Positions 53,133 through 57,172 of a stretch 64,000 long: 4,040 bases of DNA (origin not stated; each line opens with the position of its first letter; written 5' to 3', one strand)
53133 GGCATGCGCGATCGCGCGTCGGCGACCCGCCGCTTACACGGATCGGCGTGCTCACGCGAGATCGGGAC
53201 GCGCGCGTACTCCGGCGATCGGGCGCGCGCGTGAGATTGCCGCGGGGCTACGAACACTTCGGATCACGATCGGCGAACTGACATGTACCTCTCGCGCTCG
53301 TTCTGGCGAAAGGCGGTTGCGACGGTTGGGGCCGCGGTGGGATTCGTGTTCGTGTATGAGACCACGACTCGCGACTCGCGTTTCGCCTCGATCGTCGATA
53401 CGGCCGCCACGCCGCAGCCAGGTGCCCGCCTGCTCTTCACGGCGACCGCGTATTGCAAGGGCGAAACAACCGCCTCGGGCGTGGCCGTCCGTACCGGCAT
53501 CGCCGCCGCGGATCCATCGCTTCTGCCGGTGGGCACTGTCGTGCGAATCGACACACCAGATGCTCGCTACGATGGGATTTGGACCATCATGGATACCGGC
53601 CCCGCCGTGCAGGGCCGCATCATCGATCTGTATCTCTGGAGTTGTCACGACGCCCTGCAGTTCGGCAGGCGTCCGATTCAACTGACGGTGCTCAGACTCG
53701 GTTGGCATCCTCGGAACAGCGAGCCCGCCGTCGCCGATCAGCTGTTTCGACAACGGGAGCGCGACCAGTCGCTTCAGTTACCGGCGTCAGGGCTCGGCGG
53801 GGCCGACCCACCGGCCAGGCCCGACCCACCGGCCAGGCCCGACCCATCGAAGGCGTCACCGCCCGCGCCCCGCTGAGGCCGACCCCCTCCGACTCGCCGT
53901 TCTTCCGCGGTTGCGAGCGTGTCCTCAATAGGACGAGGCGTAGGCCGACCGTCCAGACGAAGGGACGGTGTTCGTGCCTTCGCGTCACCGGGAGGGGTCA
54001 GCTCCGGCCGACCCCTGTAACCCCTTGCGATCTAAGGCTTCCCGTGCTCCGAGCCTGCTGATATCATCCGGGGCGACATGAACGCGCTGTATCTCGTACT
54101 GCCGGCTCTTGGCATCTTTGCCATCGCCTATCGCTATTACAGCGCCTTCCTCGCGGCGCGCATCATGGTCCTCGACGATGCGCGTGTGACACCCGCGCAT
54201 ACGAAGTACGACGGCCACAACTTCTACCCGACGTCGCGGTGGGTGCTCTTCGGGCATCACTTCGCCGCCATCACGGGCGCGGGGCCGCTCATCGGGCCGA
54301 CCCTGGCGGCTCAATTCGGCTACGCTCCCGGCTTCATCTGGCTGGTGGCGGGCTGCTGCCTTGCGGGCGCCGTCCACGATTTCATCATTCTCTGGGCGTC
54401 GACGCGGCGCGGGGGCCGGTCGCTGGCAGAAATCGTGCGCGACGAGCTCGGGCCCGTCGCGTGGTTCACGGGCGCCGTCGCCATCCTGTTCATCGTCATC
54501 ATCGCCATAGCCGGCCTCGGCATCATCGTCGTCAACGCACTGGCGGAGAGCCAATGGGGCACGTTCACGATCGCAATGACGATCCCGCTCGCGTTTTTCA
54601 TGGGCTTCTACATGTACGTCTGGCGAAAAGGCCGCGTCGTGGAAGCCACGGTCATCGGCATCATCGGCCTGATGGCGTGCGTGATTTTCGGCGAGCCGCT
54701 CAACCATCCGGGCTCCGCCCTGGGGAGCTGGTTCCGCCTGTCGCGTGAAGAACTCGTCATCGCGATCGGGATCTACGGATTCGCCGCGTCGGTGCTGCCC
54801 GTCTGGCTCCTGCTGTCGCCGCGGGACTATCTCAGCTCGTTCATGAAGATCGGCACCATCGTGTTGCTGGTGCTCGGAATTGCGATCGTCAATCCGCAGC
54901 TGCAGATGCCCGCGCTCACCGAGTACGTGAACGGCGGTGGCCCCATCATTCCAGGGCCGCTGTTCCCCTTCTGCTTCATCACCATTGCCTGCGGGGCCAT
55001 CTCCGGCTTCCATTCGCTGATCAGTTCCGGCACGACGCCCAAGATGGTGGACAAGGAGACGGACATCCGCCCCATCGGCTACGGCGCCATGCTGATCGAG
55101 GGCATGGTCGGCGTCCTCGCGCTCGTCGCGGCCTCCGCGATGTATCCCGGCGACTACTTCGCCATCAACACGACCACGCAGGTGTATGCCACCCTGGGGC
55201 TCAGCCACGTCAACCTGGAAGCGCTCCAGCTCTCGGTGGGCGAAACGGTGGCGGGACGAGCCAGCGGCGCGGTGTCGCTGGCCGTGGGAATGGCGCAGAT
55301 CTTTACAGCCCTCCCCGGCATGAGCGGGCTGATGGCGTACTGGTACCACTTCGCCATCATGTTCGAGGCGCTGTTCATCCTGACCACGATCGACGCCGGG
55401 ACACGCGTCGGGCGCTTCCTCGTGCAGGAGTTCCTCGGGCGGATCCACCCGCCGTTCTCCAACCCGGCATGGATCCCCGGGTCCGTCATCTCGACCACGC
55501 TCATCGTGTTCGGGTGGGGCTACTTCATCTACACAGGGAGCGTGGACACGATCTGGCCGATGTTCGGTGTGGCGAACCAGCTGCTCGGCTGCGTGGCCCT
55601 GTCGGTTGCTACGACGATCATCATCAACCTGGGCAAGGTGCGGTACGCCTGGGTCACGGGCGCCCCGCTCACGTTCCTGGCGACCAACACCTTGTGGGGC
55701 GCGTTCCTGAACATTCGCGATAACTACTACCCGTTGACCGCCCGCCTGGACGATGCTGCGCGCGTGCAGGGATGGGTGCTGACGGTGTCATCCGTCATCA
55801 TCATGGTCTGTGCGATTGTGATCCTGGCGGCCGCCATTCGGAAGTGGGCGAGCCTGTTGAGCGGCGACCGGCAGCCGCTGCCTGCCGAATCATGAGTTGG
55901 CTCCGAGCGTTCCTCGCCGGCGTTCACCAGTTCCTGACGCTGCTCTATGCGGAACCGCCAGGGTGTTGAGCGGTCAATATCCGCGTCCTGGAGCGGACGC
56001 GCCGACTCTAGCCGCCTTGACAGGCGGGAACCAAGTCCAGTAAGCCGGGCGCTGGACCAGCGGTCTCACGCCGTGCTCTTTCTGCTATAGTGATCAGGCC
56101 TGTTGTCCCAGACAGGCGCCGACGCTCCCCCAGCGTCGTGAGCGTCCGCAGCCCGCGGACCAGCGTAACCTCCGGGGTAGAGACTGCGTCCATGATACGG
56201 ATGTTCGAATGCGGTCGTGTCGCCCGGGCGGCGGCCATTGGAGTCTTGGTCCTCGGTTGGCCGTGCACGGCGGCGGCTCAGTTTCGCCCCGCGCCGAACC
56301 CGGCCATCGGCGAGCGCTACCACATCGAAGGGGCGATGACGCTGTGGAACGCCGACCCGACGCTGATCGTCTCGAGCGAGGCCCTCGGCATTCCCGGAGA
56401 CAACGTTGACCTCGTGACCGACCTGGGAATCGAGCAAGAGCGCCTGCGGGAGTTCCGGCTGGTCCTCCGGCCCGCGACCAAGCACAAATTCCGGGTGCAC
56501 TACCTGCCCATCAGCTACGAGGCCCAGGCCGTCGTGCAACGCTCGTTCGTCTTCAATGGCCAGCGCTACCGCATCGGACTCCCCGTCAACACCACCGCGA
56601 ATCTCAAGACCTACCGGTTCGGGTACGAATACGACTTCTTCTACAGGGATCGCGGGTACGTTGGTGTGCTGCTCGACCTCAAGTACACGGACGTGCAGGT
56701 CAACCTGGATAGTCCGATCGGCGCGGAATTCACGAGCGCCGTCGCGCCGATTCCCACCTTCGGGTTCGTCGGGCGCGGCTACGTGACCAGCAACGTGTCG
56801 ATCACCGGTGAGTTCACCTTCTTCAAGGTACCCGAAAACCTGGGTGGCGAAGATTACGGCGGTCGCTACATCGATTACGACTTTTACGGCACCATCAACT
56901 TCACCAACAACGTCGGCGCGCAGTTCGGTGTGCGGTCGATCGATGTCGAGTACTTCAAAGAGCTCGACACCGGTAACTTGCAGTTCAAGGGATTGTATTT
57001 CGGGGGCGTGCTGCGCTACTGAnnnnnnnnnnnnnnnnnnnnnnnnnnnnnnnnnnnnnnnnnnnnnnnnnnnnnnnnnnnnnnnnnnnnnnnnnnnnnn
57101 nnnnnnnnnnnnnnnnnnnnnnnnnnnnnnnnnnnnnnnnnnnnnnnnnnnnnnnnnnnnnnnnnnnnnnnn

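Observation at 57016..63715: Uncharacterised envelope cluster of three GT-C-like polytopic membrane proteins plus a SAM methyltransferase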

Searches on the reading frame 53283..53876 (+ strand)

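Call 79: search_protein_families(library=pfam, proteins=[window:53283-53876:+], max_evalue=0.0001)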
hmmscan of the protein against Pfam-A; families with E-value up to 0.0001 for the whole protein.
window:53283-53876:+ (197 aa): 1 family
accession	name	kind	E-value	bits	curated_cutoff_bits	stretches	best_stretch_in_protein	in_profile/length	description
PF06725.17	3D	-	1.8e-09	38.1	23.8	1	75-137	4-71/72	3D domain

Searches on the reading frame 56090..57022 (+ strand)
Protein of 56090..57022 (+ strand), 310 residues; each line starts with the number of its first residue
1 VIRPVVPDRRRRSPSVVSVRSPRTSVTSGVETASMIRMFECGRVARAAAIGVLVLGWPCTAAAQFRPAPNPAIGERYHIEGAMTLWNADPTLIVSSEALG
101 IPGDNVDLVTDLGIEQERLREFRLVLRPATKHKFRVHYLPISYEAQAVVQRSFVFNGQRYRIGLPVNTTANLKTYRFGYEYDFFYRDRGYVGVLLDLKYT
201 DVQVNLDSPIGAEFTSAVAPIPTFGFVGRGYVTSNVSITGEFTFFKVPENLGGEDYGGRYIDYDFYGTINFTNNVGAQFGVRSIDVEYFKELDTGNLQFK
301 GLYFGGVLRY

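Call 3: search_protein_families(library=pfam, proteins=[window:56090-57022:+], max_evalue=1)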
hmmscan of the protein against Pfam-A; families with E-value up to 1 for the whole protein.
window:56090-57022:+ (310 aa): 0 families

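Call 4: search_protein_families(library=ncbifam, proteins=[window:56090-57022:+], max_evalue=1)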
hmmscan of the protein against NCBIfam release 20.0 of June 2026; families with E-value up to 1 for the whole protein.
window:56090-57022:+ (310 aa): 0 families

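Call 60: search_solved_structures(query=A3, max_evalue=10)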
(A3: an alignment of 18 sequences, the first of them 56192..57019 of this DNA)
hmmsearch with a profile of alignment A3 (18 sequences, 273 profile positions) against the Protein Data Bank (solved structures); distinct sequences matched with E-value up to 10: 0.

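Call 61: search_protein_families(library=pfam, alignment_id=A3, max_evalue=1)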
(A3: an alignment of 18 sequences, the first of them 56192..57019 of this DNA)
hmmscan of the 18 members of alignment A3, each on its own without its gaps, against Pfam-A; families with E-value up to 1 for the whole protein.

A. member 1, window:56192-57019:+ (276 aa): 0 families

B. families by the number of members that match (of 18 scanned): 4 families
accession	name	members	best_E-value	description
PF07437.17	YfaZ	1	0.016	YfaZ precursor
PF20791.3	Acyl-ACP_TE_C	1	0.038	Acyl-ACP thioesterase C-terminal domain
PF00927.28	Transglut_C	1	0.23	Transglutaminase family, C-terminal ig like domain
PF13505.12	OMP_b-brl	1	0.44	Outer membrane protein beta-barrel domain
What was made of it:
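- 56192..57022 (+): Orphan secreted protein, putative outer-membrane beta-barrel (276 aa from ATG 56192; the mechanical ORF starts at GTG 56090). It is the most constant neighbour of the cluster. There is no Pfam or PDB sequence match (calls 3, 60, 61).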
